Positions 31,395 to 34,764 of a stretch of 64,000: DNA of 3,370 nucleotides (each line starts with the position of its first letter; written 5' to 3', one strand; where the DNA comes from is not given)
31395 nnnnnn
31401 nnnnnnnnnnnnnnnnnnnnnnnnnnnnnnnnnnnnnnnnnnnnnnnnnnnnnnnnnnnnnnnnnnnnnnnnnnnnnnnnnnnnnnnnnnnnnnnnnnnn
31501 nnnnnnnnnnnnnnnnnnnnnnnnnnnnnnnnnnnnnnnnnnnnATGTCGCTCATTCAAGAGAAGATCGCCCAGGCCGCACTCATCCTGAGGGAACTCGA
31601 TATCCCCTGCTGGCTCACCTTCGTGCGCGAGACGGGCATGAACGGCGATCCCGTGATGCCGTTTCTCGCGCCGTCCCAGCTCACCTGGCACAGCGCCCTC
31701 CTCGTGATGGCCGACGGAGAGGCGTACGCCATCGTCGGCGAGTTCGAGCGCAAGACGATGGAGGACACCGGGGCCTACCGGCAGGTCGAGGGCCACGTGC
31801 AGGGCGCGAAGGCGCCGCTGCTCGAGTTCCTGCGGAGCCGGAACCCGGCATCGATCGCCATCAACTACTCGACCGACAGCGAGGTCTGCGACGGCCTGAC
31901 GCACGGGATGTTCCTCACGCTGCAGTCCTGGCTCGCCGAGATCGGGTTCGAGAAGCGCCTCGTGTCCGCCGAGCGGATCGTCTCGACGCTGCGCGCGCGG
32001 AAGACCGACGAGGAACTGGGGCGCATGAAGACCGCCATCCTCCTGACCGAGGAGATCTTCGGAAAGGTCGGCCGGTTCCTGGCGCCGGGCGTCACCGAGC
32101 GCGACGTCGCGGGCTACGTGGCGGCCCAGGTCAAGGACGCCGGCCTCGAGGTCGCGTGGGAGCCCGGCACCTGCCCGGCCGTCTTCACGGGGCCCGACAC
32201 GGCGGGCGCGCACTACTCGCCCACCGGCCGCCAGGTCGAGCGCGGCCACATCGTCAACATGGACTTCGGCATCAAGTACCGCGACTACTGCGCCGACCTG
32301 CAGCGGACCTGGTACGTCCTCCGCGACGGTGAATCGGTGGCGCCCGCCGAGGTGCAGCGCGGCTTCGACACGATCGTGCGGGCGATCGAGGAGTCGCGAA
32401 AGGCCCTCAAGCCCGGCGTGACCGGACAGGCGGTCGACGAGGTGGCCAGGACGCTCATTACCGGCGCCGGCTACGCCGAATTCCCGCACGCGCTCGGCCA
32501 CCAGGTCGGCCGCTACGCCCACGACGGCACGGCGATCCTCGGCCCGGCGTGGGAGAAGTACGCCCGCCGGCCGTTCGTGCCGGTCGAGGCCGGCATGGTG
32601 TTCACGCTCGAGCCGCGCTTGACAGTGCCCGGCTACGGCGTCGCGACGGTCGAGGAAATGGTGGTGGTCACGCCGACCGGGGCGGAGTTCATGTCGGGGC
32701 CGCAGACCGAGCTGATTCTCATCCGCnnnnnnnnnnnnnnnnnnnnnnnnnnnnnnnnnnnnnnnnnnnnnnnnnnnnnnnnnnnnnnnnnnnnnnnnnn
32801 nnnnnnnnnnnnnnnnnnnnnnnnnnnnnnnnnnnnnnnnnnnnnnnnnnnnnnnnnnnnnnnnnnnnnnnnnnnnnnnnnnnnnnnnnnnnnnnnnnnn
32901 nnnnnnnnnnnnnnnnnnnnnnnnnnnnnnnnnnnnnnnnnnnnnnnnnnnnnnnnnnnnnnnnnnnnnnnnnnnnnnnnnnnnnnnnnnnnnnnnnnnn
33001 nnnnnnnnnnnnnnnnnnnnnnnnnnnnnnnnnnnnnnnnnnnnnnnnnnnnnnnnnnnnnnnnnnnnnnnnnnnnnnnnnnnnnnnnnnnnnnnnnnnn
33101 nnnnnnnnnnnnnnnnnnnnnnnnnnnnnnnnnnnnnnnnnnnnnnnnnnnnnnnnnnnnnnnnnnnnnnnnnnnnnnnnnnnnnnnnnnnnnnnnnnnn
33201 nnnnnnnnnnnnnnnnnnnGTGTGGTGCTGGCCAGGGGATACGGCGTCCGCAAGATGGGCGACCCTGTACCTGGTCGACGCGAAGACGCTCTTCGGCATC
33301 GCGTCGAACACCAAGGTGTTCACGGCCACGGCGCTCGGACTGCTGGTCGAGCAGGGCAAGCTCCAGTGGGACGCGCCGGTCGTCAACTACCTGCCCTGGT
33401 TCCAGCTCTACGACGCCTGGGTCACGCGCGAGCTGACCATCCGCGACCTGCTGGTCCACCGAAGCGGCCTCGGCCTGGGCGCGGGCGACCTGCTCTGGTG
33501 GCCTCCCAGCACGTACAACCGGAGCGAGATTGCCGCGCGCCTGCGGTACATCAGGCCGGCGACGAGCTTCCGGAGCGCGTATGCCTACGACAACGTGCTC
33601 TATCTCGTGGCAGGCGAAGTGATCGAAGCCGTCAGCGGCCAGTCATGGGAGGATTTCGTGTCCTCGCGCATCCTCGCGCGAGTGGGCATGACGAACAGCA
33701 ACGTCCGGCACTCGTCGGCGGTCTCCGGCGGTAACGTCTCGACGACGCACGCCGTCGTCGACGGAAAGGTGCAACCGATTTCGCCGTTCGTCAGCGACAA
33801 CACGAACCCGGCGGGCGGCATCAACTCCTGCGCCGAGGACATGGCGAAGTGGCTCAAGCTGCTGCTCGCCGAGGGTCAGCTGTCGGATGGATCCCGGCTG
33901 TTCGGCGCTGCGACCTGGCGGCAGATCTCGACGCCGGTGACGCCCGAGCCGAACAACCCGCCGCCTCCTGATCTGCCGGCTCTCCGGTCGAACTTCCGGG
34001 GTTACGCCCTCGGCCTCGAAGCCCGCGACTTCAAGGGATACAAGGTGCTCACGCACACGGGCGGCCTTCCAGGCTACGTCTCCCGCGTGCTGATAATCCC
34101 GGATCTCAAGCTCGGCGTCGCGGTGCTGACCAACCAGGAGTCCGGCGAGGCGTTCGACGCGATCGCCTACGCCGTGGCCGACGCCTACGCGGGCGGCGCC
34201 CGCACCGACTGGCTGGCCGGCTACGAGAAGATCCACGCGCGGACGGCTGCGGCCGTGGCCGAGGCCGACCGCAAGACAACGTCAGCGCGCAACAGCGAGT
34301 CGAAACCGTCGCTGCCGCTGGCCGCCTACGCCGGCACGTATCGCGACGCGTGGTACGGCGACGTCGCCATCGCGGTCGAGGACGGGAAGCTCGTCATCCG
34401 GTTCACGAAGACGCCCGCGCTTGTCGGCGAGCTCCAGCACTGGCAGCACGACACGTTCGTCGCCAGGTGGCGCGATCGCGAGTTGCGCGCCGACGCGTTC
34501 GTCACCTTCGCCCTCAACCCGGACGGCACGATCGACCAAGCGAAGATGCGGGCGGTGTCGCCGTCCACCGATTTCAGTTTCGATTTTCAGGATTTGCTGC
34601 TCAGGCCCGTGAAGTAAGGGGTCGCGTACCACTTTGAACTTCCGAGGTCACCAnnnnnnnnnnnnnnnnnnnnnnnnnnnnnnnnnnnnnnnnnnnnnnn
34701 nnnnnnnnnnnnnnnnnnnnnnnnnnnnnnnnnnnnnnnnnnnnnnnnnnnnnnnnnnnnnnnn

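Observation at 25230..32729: Oxygen-sensitive glycyl-radical hydroxyproline-dehydratase-like module in a secreted-peptidase locus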

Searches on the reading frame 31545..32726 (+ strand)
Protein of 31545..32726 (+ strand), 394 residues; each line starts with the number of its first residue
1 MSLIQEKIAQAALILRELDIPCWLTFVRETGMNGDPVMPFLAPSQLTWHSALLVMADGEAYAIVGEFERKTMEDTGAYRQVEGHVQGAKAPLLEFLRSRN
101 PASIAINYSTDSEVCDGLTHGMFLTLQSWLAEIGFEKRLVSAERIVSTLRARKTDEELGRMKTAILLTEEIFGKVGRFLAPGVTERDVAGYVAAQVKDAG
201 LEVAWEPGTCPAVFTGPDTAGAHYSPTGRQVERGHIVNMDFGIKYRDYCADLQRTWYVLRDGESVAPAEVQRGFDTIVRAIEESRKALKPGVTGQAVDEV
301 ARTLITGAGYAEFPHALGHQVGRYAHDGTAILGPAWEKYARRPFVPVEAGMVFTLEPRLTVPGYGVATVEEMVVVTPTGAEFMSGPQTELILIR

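Call 9: search_protein_families(library=pfam, proteins=[window:31545-32726:+])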
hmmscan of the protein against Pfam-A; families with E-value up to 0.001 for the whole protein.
window:31545-32726:+ (394 aa): 1 family
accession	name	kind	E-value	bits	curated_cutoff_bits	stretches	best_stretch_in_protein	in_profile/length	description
PF00557.29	Peptidase_M24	-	1.3e-43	149.7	23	1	160-377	2-208/208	Metallopeptidase family M24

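Call 10: search_protein_families(library=ncbifam, proteins=[window:31545-32726:+])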
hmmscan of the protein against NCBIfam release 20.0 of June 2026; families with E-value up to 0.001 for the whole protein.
window:31545-32726:+ (394 aa): 12 families
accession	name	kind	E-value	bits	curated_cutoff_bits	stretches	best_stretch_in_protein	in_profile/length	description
NF007310.0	PRK09795.1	equivalog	6.8e-34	117.3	393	1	55-384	33-349/361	aminopeptidase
NF040821.1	dipep_PepQ_Arch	equivalog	5.1e-23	81.6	630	1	137-391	107-346/346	Xaa-Pro dipeptidase PepQ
NF038259.1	ectoine_DoeA_2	exception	3.6e-16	58.9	575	1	133-309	134-302/386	ectoine hydrolase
TIGR00500.1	met_pdase_I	equivalog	1.1e-11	44.8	171.35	1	153-361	4-205/247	type I methionyl aminopeptidase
NF008131.0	PRK10879.1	equivalog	1.2e-08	34.2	465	1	143-307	164-322/438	Xaa-Pro aminopeptidase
NF011174.0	PRK14576.1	subfamily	3.9e-08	32.6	487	1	232-385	253-396/405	putative endopeptidase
NF011720.0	PRK15173.1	subfamily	2.2e-06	26.9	420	1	140-387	103-336/343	peptidase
NF011173.0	PRK14575.1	equivalog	2.4e-06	26.7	850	1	140-387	166-399/406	putative peptidase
TIGR02993.1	ectoine_eutD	equivalog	7.2e-06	25.4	613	1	120-298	130-300/391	ectoine hydrolase DoeA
NF043017.1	DimsulpropLyDddP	equivalog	7.4e-06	25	600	1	131-381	186-431/443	dimethylsulfonioproprionate lyase DddP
NF008970.0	PRK12318.1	equivalog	8e-06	25.3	267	1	153-361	44-246/291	methionyl aminopeptidase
NF010133.0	PRK13607.1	equivalog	3.4e-05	22.9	339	0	306-358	326-386/443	Xaa-Pro dipeptidase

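Call 34: search_solved_structures(query=window:31545-32726:+, max_evalue=1e-10)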
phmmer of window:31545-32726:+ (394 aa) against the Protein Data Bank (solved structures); distinct sequences matched with E-value up to 1e-10: 19.
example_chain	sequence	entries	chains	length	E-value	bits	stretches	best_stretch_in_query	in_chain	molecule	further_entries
5cnx_A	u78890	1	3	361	4e-32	114.8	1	54-390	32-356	Aminopeptidase YpdF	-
5giu_A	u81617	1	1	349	3.2e-30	108.6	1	137-386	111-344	Proline dipeptidase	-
5cdl_A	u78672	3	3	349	3.2e-30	108.6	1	137-386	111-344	Proline dipeptidase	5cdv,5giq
2zsg_A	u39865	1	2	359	1.3e-26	96.7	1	136-384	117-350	Aminopeptidase P, putative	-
1wn1_A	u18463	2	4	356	5.6e-25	91.3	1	144-392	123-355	dipeptidase | 356aa long hypothetical dipeptidase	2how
3q6d_A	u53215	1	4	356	1.6e-24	89.8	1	135-392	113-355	Proline dipeptidase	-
1pv9_A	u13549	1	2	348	5.5e-23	84.7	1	136-390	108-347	Xaa-Pro dipeptidase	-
4rgz_A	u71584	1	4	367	1.3e-22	83.5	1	141-384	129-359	Xaa-Pro aminopeptidase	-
4fkc_A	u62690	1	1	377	1.4e-22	83.4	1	141-384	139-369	Xaa-Pro aminopeptidase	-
1wy2_A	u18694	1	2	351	9e-22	80.7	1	139-391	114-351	Xaa-Pro dipeptidase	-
4ege_A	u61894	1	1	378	5.2e-21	78.3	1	142-392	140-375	Dipeptidase PepE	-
7k3u_A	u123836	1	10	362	6.7e-20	74.6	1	138-391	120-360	Aminopeptidase P family protein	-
7n02_A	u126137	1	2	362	1.2e-19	73.7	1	138-391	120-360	Aminopeptidase P family protein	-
6xmr_A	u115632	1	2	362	1.2e-19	73.7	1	138-391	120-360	Aminopeptidase P family protein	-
4zng_C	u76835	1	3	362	1.3e-19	73.7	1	138-391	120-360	Prolidase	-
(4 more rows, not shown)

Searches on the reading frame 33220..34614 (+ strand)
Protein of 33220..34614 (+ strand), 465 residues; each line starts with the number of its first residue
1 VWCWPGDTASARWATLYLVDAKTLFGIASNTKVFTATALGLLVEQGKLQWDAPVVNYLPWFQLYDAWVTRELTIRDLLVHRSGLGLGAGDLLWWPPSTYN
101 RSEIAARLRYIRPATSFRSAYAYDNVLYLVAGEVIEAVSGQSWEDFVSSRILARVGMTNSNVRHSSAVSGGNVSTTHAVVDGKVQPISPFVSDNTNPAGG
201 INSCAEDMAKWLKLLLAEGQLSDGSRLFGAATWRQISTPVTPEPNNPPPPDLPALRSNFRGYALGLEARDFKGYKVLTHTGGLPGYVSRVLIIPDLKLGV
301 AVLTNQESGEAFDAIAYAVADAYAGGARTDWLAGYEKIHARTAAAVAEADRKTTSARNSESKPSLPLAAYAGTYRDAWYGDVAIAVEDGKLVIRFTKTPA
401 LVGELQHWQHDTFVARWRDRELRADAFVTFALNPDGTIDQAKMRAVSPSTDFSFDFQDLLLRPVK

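Call 23: search_protein_families(library=pfam, proteins=[window:33220-34614:+], max_evalue=0.00001)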
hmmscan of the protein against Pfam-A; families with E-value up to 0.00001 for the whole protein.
window:33220-34614:+ (465 aa): 2 families
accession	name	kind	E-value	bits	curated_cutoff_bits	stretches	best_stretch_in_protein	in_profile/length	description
PF00144.29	Beta-lactamase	-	3.8e-55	187.8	27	1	18-322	43-327/329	Beta-lactamase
PF11954.13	DUF3471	-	1.1e-30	106.5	29.3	1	357-460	2-100/103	Domain of unknown function (DUF3471)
